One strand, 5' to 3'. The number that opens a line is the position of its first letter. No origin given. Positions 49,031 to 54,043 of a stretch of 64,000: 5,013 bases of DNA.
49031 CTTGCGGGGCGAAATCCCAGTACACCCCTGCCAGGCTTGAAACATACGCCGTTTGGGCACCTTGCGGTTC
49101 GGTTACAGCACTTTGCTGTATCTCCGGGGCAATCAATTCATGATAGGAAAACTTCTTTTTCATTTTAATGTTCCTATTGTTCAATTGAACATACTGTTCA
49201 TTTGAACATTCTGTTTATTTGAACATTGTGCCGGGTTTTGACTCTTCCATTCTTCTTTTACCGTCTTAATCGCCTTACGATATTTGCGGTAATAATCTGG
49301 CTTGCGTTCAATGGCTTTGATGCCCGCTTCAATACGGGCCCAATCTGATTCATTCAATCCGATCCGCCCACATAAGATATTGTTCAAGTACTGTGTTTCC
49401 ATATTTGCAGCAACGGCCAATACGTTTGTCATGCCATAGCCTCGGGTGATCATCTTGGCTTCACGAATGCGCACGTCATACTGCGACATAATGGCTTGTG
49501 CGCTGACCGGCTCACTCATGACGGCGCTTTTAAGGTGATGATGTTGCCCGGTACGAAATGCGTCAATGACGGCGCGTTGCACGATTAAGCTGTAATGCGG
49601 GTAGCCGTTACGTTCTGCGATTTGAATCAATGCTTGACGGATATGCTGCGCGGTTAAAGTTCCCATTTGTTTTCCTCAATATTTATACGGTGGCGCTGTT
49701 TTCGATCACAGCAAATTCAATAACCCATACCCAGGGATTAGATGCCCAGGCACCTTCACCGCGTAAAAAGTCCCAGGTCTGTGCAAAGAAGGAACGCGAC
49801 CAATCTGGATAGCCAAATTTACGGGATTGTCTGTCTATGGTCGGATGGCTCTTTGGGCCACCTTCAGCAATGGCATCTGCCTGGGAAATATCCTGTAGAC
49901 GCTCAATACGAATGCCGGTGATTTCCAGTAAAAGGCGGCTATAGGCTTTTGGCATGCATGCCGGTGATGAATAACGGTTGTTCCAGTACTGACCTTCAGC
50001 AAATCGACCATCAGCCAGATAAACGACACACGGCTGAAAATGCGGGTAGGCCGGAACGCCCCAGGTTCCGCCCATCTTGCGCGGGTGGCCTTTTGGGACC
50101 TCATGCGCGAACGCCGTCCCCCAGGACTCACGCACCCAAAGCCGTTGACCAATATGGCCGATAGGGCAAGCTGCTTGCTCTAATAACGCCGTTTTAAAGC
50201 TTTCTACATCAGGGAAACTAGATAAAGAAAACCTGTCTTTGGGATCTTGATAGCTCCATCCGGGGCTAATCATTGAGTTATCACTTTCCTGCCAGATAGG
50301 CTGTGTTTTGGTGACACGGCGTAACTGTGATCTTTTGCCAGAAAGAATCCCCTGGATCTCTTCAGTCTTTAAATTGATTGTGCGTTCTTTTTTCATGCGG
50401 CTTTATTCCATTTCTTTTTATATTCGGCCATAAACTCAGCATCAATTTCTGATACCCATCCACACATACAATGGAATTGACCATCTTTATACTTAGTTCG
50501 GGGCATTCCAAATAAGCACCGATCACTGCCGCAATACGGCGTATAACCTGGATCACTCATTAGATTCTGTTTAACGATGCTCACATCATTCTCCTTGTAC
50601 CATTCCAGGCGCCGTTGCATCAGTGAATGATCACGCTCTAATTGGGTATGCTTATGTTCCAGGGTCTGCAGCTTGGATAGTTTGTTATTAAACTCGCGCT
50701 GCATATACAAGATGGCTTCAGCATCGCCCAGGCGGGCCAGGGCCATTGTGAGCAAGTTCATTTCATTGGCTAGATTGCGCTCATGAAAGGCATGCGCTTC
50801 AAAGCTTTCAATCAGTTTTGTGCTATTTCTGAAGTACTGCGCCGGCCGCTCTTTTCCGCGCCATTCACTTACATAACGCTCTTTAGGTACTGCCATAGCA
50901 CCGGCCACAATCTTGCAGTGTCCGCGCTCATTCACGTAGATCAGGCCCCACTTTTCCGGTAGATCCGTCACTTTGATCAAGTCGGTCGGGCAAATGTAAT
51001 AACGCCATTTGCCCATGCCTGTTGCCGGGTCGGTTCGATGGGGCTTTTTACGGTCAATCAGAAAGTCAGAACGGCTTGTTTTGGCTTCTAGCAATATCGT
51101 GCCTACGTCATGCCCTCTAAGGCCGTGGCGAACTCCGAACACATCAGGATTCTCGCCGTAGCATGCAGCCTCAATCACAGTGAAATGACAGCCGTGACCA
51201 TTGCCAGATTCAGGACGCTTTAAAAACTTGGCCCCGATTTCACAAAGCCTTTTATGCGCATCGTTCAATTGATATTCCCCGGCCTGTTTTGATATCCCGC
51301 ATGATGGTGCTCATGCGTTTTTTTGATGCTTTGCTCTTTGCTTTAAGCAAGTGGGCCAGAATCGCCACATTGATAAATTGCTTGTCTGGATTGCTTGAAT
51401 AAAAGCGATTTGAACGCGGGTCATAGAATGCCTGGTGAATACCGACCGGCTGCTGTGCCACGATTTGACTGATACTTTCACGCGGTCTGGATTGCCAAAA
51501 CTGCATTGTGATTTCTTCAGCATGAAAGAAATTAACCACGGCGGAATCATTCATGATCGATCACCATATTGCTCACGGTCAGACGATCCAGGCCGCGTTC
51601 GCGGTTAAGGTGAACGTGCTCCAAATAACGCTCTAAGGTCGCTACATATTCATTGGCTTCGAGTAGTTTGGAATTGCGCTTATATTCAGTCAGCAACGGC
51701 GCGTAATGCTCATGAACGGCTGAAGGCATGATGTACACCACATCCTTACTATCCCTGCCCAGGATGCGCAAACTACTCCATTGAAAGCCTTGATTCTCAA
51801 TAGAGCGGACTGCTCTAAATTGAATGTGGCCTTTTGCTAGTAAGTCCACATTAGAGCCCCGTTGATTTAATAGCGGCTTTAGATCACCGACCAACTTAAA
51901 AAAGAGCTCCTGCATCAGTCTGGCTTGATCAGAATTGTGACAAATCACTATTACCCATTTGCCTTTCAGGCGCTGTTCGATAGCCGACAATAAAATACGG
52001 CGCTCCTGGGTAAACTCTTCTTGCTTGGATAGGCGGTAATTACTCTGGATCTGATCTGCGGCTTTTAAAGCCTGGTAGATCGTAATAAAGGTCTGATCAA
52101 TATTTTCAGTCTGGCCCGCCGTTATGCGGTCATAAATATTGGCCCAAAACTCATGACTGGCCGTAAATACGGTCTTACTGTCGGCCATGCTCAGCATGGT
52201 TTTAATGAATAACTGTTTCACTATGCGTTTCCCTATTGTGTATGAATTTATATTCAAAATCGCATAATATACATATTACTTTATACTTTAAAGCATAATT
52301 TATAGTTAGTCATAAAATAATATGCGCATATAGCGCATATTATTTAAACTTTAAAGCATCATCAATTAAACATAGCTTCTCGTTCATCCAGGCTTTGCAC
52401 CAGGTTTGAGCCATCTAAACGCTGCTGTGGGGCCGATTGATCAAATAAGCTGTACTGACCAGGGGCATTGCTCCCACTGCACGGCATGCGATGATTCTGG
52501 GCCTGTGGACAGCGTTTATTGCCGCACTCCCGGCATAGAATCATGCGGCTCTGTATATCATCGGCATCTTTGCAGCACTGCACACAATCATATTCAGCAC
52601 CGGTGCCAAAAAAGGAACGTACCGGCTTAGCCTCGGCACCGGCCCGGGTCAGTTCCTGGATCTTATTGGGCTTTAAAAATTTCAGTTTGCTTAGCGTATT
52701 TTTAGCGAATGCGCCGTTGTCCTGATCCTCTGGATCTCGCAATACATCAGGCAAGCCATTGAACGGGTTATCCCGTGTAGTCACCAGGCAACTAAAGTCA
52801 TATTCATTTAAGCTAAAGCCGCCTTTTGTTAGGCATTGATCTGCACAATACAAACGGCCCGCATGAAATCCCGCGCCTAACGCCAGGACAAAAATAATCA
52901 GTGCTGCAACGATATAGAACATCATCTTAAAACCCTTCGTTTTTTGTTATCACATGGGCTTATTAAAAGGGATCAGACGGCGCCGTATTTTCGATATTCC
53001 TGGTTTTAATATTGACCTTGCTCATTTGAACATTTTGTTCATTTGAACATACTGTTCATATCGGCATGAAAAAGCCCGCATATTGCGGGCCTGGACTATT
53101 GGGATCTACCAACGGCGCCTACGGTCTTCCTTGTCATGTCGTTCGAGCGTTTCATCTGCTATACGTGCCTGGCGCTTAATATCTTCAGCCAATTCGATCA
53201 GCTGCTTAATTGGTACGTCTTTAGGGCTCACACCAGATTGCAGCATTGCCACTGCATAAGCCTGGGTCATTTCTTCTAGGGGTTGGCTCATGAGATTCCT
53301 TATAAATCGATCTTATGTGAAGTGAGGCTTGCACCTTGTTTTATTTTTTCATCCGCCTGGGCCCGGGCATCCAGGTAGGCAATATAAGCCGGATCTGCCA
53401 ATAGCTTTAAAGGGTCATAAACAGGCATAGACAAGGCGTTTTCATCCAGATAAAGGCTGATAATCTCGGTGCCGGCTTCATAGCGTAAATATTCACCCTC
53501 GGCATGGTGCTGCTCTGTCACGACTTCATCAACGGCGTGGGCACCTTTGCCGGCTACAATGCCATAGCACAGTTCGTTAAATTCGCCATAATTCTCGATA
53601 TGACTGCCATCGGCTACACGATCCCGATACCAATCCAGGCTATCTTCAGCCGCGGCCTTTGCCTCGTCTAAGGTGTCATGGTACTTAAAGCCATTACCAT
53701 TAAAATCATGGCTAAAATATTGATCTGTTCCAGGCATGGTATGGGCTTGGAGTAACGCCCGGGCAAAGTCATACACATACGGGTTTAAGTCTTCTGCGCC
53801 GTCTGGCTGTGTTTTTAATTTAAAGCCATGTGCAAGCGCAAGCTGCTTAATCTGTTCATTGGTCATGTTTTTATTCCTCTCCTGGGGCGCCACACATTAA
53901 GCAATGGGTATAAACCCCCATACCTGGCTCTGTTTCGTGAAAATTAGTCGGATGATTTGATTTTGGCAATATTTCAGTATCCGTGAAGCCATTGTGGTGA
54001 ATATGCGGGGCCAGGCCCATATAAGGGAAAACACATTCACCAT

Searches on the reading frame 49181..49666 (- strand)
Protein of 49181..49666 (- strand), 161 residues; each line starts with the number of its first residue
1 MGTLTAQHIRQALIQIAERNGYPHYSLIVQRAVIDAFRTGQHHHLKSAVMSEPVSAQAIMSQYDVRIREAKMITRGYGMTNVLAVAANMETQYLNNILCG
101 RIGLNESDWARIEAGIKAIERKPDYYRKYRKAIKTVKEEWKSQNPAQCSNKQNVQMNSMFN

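Call 19: search_protein_families(library=phrogs, proteins=[window:49181-49666:-], max_evalue=0.001)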
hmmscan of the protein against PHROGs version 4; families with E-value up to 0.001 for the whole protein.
window:49181-49666:- (161 aa): 1 family
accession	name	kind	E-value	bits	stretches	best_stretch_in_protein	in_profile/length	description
phrog_19406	-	unknown function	6.2e-10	39.9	1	4-52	1-49/62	-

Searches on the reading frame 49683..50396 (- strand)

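Call 19: search_protein_families(library=phrogs, proteins=[window:49683-50396:-], max_evalue=0.001)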
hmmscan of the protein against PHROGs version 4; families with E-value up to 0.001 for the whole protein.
window:49683-50396:- (237 aa): 3 families
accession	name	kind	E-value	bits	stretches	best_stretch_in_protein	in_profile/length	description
phrog_874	-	unknown function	6.1e-49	167.9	1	3-234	66-260/277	-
phrog_18361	-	unknown function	5.5e-27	95.3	1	148-234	1-89/92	-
phrog_27495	-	unknown function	9.1e-07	29.7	1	3-93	6-93/186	-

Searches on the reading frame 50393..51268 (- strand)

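Call 20: search_protein_families(library=phrogs, proteins=[window:50393-51268:-], max_evalue=0.001)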
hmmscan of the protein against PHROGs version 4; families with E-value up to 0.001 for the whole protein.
window:50393-51268:- (291 aa): 6 families
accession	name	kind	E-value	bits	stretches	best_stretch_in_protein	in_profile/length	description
phrog_631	-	unknown function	2.7e-67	228.1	1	2-213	22-214/260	-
phrog_9263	-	unknown function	9.9e-20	72.5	1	4-114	63-165/230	-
phrog_5429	-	DNA, RNA and nucleotide metabolism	1.5e-09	39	1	60-124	70-134/176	DNA repair protein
phrog_2776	-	unknown function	1e-08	36.1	1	58-123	57-120/181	-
phrog_14517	-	unknown function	2.1e-05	25.1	1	61-124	64-128/296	-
phrog_16308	-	unknown function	0.00035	21.5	0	3-48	3-46/58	-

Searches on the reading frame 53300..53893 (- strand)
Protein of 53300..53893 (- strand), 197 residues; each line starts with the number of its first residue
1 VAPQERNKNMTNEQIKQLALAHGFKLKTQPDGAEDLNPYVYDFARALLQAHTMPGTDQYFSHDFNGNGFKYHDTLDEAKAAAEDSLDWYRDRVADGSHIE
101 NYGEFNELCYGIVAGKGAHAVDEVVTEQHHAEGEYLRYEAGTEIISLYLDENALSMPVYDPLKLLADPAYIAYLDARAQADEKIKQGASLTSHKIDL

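Call 20: search_protein_families(library=phrogs, proteins=[window:53300-53893:-], max_evalue=0.001)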
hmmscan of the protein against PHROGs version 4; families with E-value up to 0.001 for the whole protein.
window:53300-53893:- (197 aa): 3 families
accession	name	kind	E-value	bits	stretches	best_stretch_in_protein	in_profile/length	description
phrog_36778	-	unknown function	1.1e-39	137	1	44-150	46-149/159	-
phrog_5217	-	unknown function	2.5e-11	44.6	1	10-61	1-52/293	-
phrog_21696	-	unknown function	0.00013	23.1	1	59-122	4-64/77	-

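Call 38: search_protein_families(library=pfam, proteins=[window:53300-53893:-], max_evalue=0.01)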
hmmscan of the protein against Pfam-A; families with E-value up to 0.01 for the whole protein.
window:53300-53893:- (197 aa): 0 families
